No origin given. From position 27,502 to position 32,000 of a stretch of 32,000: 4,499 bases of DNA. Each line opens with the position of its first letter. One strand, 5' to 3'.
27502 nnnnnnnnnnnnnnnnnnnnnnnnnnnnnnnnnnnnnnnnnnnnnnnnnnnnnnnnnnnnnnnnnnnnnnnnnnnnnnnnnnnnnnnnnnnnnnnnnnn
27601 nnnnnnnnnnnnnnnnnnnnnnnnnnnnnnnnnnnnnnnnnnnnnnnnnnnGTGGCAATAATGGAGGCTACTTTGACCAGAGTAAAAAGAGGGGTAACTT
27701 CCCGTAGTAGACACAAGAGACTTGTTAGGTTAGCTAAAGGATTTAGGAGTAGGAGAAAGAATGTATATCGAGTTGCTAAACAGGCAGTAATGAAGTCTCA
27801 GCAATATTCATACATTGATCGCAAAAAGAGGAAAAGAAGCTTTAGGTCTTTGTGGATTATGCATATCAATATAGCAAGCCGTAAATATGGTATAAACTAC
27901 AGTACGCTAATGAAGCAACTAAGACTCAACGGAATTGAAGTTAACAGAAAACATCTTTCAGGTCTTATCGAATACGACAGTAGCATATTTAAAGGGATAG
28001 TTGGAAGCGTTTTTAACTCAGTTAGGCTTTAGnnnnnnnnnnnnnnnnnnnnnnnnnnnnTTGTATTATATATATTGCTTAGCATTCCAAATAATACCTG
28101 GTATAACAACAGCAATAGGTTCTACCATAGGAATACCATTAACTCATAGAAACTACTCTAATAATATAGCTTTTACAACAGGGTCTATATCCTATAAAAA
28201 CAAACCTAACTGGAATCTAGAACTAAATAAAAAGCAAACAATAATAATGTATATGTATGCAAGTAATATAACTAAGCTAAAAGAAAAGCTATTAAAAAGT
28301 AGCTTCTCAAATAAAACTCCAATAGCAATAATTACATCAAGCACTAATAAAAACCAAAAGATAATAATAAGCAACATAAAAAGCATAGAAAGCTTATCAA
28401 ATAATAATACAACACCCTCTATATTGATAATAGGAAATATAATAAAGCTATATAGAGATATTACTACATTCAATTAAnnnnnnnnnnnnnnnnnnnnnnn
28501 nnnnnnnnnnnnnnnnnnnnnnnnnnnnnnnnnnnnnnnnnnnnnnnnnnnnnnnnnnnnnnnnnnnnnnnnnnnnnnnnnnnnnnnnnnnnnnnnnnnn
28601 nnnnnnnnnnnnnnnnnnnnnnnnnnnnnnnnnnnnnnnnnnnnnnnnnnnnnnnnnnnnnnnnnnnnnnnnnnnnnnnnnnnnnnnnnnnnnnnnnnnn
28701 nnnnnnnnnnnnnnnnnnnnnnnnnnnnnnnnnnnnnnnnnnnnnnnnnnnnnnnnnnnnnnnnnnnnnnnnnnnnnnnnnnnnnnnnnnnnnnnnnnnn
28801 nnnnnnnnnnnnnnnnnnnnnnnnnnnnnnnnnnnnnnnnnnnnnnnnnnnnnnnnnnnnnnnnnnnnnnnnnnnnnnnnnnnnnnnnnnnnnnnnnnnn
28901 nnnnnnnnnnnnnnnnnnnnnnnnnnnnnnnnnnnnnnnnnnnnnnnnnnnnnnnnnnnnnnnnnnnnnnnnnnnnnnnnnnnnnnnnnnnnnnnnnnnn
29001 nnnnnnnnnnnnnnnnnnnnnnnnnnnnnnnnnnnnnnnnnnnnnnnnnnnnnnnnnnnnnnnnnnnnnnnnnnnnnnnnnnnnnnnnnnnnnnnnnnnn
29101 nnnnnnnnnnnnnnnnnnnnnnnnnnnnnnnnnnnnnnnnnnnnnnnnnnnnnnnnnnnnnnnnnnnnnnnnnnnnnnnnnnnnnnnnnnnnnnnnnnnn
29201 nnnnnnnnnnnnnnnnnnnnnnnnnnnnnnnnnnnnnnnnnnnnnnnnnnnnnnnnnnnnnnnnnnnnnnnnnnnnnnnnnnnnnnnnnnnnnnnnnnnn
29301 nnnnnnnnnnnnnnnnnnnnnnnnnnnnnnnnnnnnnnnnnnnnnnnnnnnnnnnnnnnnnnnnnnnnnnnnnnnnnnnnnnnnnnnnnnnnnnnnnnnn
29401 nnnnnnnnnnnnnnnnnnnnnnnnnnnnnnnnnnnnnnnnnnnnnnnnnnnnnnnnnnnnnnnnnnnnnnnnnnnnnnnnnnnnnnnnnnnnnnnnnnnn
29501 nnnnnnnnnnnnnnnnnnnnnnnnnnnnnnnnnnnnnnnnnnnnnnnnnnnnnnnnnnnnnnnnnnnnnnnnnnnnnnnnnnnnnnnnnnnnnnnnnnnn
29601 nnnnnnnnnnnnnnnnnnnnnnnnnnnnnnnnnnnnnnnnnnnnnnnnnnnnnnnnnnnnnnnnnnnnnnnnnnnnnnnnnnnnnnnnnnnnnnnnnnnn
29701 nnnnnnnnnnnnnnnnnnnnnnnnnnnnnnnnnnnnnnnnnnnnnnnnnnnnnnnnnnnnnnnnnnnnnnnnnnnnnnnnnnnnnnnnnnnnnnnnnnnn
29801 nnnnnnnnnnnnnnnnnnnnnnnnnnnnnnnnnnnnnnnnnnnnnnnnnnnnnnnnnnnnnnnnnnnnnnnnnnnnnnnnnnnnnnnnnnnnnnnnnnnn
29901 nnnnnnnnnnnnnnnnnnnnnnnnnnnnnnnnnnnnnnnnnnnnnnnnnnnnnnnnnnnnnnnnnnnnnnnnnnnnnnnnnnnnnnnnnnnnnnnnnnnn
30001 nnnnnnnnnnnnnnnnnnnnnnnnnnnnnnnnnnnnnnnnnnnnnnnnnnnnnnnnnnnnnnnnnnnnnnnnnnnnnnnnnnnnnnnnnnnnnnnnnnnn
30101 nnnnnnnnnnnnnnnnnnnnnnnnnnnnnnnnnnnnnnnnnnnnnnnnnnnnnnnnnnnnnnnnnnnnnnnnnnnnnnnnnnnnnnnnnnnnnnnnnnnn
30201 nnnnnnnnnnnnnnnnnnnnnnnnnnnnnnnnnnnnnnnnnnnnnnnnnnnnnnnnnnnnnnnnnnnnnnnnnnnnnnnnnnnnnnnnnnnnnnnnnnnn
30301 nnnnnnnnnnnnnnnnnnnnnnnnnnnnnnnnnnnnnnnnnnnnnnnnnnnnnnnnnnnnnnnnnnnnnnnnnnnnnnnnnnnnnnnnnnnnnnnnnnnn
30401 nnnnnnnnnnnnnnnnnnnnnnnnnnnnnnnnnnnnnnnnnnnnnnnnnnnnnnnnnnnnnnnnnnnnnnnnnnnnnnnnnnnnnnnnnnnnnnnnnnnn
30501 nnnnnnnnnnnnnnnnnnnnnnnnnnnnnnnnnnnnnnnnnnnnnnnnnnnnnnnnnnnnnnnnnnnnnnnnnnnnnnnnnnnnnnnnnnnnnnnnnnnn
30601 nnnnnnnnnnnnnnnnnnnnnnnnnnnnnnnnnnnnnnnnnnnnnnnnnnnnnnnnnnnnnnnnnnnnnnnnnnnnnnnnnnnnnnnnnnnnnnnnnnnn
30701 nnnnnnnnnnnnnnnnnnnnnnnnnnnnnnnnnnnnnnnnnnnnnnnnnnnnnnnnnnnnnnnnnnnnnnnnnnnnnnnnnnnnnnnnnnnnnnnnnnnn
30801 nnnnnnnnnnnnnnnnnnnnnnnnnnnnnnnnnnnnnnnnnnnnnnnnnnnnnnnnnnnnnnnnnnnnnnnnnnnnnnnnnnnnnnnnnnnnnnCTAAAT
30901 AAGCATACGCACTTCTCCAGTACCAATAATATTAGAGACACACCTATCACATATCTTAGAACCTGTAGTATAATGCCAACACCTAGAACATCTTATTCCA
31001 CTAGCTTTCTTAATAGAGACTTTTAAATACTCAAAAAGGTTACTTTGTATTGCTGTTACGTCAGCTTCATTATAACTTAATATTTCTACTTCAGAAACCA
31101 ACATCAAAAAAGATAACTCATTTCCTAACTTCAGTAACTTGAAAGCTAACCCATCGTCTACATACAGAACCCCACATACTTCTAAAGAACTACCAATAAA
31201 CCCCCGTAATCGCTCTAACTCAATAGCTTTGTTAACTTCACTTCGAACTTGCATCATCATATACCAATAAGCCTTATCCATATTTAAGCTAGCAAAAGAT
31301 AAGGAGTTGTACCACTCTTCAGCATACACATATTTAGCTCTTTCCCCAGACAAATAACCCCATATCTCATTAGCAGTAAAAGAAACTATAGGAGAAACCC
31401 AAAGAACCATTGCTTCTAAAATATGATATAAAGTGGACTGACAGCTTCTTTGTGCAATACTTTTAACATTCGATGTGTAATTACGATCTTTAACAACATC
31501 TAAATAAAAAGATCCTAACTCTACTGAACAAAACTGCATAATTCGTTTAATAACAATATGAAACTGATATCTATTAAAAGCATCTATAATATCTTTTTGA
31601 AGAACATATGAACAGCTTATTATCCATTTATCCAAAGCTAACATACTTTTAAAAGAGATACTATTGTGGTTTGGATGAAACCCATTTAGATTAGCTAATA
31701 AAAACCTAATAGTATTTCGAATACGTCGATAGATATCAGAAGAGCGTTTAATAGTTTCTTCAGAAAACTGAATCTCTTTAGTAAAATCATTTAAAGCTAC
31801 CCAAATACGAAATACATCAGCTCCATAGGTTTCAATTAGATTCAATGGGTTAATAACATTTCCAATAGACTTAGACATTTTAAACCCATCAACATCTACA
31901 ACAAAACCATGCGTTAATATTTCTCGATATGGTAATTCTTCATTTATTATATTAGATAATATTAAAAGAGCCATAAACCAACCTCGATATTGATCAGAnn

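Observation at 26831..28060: Synthetase slots of the thrS-infC-rpmI-rplT-pheST operon are empty, while all four aaRS in the window sit in the AT-rich blocks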

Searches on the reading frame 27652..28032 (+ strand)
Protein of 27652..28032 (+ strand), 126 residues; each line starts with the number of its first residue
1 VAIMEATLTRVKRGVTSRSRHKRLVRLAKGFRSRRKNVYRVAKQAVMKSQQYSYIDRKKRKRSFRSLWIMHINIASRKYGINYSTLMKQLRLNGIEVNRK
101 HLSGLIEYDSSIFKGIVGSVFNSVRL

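Call 9: search_protein_families(library=ncbifam, proteins=[window:27652-28032:+], max_evalue=0.01)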
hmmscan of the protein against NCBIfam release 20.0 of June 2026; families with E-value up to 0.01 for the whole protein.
window:27652-28032:+ (126 aa): 3 families
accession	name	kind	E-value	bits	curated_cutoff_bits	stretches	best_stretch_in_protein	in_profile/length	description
TIGR01032.1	rplT_bact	equivalog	1.5e-37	128.4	65.65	1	9-118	2-111/114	50S ribosomal protein L20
NF011109.0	PRK14537.1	equivalog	2.9e-26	92.5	187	1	18-115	11-108/232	50S ribosomal protein L20/unknown domain fusion protein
NF051450.1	50S_L20_sunset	exception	1.7e-23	84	375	1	9-117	2-110/219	50S ribosomal protein L20, sunset domain variant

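Call 25: find_related_loci(query=window:27652-28029:+, collection=genome_contigs, flank=10000)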
Query window:27652-28029:+ (126 aa) in genome_contigs; peptide patterns used: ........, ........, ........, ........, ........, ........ (x = any residue, [..] = any of these).
599 stretches matched a pattern (row limit reached: there are more); 536 encode a relative of the query (tblastn E <= 1e-3); the best 80 are kept; 80 distinct loci.
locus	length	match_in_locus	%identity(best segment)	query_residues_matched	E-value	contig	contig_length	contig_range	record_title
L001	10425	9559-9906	83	5-120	9e-61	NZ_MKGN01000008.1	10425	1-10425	Candidatus Tremblaya phenacola strain PPER TPPER_contig8, whole genome shotgun sequence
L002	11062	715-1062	55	5-120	6e-40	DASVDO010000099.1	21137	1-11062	MAG TPA_asm: Burkholderiales bacterium isolate SMAG_U2035 k141_1140548, whole genome shotgun sequence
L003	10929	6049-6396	55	5-120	2e-39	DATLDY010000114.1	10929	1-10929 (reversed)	MAG TPA_asm: Burkholderiales bacterium isolate SMAG_U14362 k141_4614346, whole genome shotgun sequence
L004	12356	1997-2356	57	5-124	3e-39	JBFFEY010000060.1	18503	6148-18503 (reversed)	MAG: Burkholderiales bacterium isolate Mix_mud14.2021.12.3 k141_164237_length_18503_cov_12.9954, whole genome shotgun se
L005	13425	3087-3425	58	5-117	8e-39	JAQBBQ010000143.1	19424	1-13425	MAG: Betaproteobacteria bacterium isolate MAG_348_bin-10 348_bin-10_ctg-143, whole genome shotgun sequence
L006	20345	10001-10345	57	3-117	4e-39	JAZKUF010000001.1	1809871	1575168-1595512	MAG: Candidatus Accumulibacter jenkinsii isolate UW20 Ga0558716_00013, whole genome shotgun sequence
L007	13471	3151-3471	58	7-113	8e-39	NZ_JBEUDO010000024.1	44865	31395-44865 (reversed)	Nitrosomonas sp. ANs5 24, whole genome shotgun sequence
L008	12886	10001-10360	53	5-124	5e-39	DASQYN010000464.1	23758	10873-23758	MAG TPA_asm: Burkholderiales bacterium isolate SMAG_U11066 k141_128963, whole genome shotgun sequence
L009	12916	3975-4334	54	5-124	4e-39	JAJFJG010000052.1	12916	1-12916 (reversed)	MAG: Nitrosomonas sp. isolate OFTM113 OFTM113_51, whole genome shotgun sequence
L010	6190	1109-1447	57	5-117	8e-39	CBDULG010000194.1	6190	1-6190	MAG TPA_asm: uncultured Rhodocyclaceae bacterium isolate SRR22808131_binner13_Refined_72 genome assembly, contig: ERZ250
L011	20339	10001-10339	57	8-120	1e-38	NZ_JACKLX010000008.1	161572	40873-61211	MAG: Accumulibacter sp. isolate HK-STAS-PROT-103 HK-STAS-PROT-103_8, whole genome shotgun sequence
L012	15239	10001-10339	55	5-117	2e-38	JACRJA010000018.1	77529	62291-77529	MAG: Rhodocyclales bacterium isolate NC_groundwater_1817_Pr3_B-0.1um_66_22 SR-2_scaffold_141_876772, whole genome shotgu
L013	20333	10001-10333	57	7-117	2e-38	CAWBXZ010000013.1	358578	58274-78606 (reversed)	MAG: uncultured beta proteobacterium isolate MFD09779.bin.1.63 genome assembly, contig: contig_4549, whole genome shotgu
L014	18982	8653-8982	57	8-117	3e-38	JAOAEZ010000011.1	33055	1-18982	MAG: Hydrogenophilus sp. isolate SKW272 NODE_10_length_33055_cov_23.052217, whole genome shotgun sequence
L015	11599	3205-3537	56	7-117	2e-38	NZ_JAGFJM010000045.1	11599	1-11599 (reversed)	MAG: Nitrosomonas communis isolate mag.23 k127_3421333, whole genome shotgun sequence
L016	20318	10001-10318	58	8-113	3e-38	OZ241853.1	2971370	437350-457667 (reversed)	MAG: Gammaproteobacteria bacterium isolate 9f978ea2-b772-4466-b0fc-4a38a3b03b23 genome assembly, chromosome: 1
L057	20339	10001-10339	54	5-117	5e-37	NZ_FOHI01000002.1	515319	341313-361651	Nitrosospira multiformis strain Nl7, whole genome shotgun sequence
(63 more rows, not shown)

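Call 66: search_protein_families(library=ncbifam, proteins=[L057:7034-8950:+, L057:10510-11544:+, L057:11746-14124:+], max_evalue=1e-10)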
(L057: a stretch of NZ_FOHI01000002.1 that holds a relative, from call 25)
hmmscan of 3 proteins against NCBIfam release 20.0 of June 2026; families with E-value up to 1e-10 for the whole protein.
L057:7034-8950:+ (638 aa): 10 families
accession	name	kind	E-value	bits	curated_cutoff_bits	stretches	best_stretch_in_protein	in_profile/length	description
TIGR00418.1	thrS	equivalog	9.2e-219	728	383.65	1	72-630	1-564/565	threonine--tRNA ligase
NF003068.0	PRK03991.1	equivalog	8.7e-61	206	484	1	236-632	192-593/613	threonine--tRNA ligase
NF008979.1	PRK12325.1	exception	5.9e-28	97.9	550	1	255-423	32-201/437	proline--tRNA ligase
NF006625.0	PRK09194.1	equivalog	7.1e-27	94.5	558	1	256-396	33-173/559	proline--tRNA ligase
TIGR00409.1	proS_fam_II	equivalog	4.9e-24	85.1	306.7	1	255-412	32-190/568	proline--tRNA ligase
TIGR00442.1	hisS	equivalog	3.3e-23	82.3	286.75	1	261-446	5-183/406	histidine--tRNA ligase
TIGR00408.1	proS_fam_I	equivalog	6.8e-23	81.3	437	1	258-411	26-185/475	proline--tRNA ligase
NF003211.1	PRK04173.1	equivalog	8.3e-13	48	312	0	331-422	168-259/454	glycine--tRNA ligase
NF011500.0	PRK14938.1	equivalog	2.7e-12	46.3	362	1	526-630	262-368/387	Ser-tRNA(Thr) hydrolase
TIGR00389.1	glyS_dimeric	equivalog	9.5e-11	40.9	243.3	0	332-397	163-228/565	glycine--tRNA ligase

L057:10510-11544:+ (344 aa): 4 families
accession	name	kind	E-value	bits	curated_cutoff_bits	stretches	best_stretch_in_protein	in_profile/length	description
TIGR00468.1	pheS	equivalog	1.8e-103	346.2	237.45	1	38-343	2-322/324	phenylalanine--tRNA ligase subunit alpha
NF003210.0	PRK04172.1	equivalog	8.8e-58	196.3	350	2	170-343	332-491/496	phenylalanine--tRNA ligase subunit alpha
NF051887.1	PheS_related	equivalog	4.4e-36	124.7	300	1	105-343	10-239/349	PheS-related mystery ligase SrmL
TIGR00469.1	pheS_mito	equivalog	5.9e-33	114.2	258.35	2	245-343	256-343/451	phenylalanine--tRNA ligase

L057:11746-14124:+ (792 aa): 6 families
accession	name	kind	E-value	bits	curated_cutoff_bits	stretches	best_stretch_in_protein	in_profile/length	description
TIGR00472.1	pheT_bact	equivalog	1.1e-245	817.7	402.65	1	1-791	1-798/798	phenylalanine--tRNA ligase subunit beta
NF001882.0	PRK00629.5-4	equivalog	5.9e-64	216.6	527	1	1-577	1-558/725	phenylalanine--tRNA ligase subunit beta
NF045760.1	YtpR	equivalog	1.7e-35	122.6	100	1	43-149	81-185/185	YtpR family tRNA-binding protein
TIGR00471.1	pheT_arch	equivalog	7.9e-32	110.4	282.65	1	410-687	280-551/551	phenylalanine--tRNA ligase subunit beta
NF045867.1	PheT_Nterm_rel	equivalog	1.3e-13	51.3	120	1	43-130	87-171/171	TyrS-associated PheT N-terminal domain-related protein TapR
NF001879.0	PRK00629.5-1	equivalog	6.7e-13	48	840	0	17-275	18-270/718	phenylalanine--tRNA ligase subunit beta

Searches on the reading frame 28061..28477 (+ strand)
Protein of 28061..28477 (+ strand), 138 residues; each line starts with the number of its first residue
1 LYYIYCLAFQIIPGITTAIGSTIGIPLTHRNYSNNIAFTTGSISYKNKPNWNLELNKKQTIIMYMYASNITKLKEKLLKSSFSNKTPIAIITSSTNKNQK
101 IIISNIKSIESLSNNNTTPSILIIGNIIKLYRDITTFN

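Call 9: search_protein_families(library=ncbifam, proteins=[window:28061-28477:+], max_evalue=0.01)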
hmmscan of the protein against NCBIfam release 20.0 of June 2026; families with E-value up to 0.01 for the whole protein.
window:28061-28477:+ (138 aa): 8 families
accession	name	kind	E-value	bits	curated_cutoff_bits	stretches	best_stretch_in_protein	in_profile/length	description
NF007922.1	PRK10637.1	equivalog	1.9e-28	99.6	400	1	8-128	324-449/450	siroheme synthase CysG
NF004790.0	PRK06136.1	subfamily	7.9e-28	97.7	198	1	8-135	111-244/250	uroporphyrinogen-III C-methyltransferase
TIGR01469.1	cobA_cysG_Cterm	equivalog_domain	3.7e-26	92.3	185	1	8-130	108-236/238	uroporphyrinogen-III C-methyltransferase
NF005524.0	PRK07168.1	equivalog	3.6e-18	65.3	603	1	7-134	109-241/474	uroporphyrin-III C-methyltransferase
TIGR01465.1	cobM_cbiF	equivalog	1.6e-10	40.7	259.65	1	7-129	100-228/247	precorrin-4 C(11)-methyltransferase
NF012017.0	PRK15473.1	equivalog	4.3e-06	26.2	408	1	7-116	109-223/257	cobalt-precorrin-4 methyltransferase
TIGR01466.1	cobJ_cbiH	equivalog_domain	0.00037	20.1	246.35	1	8-127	101-223/239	precorrin-3B C(17)-methyltransferase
NF004423.0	PRK05765.1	equivalog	0.0043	16.6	332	0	8-127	105-226/247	precorrin-3B C(17)-methyltransferase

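Call 73: search_protein_families(library=pfam, proteins=[window:28061-28477:+], max_evalue=1)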
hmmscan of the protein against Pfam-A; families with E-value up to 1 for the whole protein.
window:28061-28477:+ (138 aa): 1 family
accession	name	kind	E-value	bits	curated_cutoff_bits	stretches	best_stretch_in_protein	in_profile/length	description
PF00590.25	TP_methylase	-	2.1e-09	38.1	27.8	1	8-109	110-211/212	Tetrapyrrole (Corrin/Porphyrin) Methylases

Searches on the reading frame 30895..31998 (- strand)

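Call 9: search_protein_families(library=ncbifam, proteins=[window:30895-31998:-], max_evalue=0.01)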
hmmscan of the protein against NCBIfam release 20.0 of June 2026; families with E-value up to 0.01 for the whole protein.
window:30895-31998:- (367 aa): 17 families
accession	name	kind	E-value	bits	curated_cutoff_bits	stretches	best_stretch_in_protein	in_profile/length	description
NF040702.1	ileS_w_GNAT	exception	1.6e-103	347.2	1999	1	1-365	739-1098/1100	isoleucine--tRNA ligase, N-acetyltransferase domain-containing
TIGR00392.1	ileS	equivalog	1e-74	252.2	621.4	1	1-273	572-854/861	isoleucine--tRNA ligase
NF009687.0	PRK13208.1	equivalog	1.9e-42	145.4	738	1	5-258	499-744/801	valine--tRNA ligase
NF004349.1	PRK05729.1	equivalog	1.8e-38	132.4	704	1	7-245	483-711/860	valine--tRNA ligase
TIGR00422.1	valS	equivalog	4.9e-37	127.4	612.1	1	5-231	491-713/863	valine--tRNA ligase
NF011492.0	PRK14900.1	equivalog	4.3e-30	104.3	1783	1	11-237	503-724/1044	valine--tRNA ligase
NF000540.1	alt_ValS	exception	4.9e-28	97.6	900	1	4-244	538-769/827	valine--tRNA ligase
NF000257.1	MupA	exception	2.4e-25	88.5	1900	1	2-223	547-768/1024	mupirocin-resistant isoleucine--tRNA ligase MupA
NF000258.1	MupB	exception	8.8e-24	83.4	1900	1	2-217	549-764/1033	mupirocin-resistant isoleucine--tRNA ligase MupB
NF008957.0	PRK12300.1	subfamily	5e-17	61.2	677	1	18-232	605-793/946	leucine--tRNA ligase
TIGR00398.1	metG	equivalog_domain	5.4e-14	51.8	336.35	1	25-219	313-504/530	methionine--tRNA ligase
NF008900.0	PRK12267.1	equivalog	2.2e-13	49.6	598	1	24-223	284-483/648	methionine--tRNA ligase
TIGR00395.1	leuS_arch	equivalog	5.9e-11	41.1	648.5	1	23-231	604-789/938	leucine--tRNA ligase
TIGR00396.1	leuS_bact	equivalog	7.2e-11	40.9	548.4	1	36-261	601-799/843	leucine--tRNA ligase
TIGR00435.1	cysS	equivalog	7.2e-10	38.5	340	1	26-107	251-332/466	cysteine--tRNA ligase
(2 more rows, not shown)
